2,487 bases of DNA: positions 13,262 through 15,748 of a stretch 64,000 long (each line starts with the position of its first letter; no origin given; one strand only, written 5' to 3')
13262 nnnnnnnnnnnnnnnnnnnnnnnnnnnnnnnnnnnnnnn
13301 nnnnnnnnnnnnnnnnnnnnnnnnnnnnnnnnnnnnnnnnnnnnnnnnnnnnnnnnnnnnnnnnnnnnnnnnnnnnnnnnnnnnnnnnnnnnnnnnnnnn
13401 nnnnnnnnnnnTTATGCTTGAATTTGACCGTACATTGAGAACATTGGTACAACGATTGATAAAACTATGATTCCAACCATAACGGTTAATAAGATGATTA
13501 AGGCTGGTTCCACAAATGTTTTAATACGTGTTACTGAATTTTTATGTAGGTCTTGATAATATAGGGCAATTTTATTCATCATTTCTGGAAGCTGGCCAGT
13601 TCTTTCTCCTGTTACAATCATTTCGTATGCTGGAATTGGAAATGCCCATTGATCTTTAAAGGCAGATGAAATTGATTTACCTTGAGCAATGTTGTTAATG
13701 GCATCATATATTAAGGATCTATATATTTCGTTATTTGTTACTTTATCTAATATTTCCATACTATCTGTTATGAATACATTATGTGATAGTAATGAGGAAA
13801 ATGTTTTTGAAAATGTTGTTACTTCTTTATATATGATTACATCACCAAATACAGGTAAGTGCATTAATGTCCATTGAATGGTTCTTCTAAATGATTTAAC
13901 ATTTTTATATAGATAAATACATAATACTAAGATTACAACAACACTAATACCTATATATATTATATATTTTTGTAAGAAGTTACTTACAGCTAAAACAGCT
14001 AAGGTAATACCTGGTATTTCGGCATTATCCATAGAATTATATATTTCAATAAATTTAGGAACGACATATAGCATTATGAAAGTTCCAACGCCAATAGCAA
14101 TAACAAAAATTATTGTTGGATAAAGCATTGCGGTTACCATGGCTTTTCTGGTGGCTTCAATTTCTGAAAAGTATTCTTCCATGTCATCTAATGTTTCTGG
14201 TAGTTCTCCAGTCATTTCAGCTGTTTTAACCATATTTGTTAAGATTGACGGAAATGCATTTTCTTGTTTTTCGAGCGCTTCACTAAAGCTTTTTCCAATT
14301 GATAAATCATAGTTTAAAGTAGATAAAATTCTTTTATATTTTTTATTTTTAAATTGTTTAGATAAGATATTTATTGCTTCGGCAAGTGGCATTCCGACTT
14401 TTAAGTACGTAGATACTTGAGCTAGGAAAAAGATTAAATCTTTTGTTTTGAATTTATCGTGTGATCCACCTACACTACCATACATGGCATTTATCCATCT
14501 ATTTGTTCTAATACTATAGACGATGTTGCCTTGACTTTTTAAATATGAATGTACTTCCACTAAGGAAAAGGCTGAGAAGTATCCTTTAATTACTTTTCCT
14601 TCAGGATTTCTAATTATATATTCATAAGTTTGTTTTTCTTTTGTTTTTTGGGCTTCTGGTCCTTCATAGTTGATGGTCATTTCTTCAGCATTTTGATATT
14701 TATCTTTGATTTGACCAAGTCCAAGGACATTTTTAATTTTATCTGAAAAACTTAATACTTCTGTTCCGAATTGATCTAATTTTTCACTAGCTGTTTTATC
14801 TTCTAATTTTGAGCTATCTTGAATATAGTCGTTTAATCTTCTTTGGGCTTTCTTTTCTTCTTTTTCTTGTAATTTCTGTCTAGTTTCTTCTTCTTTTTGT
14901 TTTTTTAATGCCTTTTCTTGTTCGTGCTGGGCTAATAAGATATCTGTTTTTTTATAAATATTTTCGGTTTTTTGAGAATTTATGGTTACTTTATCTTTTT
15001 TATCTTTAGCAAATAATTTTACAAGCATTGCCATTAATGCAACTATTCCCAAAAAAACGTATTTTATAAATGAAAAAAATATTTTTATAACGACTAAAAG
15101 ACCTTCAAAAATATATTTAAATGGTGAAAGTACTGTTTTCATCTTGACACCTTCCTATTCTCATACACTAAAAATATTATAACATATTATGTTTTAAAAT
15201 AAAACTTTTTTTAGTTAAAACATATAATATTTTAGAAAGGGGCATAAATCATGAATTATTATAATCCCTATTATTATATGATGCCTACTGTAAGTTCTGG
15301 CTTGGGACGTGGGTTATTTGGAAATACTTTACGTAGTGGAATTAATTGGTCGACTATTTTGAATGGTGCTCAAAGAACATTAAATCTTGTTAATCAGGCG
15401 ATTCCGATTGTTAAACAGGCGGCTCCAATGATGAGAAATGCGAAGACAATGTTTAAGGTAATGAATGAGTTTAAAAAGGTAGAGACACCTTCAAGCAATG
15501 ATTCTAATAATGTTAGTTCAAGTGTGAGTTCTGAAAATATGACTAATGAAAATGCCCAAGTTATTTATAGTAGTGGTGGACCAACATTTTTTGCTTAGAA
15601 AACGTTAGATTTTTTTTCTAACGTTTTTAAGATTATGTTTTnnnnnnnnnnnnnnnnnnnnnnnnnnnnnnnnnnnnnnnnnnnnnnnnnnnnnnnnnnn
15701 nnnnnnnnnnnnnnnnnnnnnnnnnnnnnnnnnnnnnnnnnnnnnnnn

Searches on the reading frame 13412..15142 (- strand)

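Call 31: search_protein_families(library=pfam, proteins=[window:13412-15142:-], max_evalue=0.001)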
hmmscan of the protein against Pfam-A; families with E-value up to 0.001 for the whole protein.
window:13412-15142:- (576 aa): 1 family
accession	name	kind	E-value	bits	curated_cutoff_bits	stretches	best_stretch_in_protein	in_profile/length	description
PF00482.28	T2SSF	-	4.3e-49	166.1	25.2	2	239-362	1-125/125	Type II secretion system (T2SS), protein F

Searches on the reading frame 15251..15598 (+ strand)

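Call 31: search_protein_families(library=pfam, proteins=[window:15251-15598:+], max_evalue=0.001)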
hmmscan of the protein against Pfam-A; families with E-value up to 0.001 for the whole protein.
window:15251-15598:+ (115 aa): 1 family
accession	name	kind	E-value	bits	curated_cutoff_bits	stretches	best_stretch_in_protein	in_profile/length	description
PF14181.11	YqfQ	-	1.6e-09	38.6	27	1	25-100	44-118/166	YqfQ-like protein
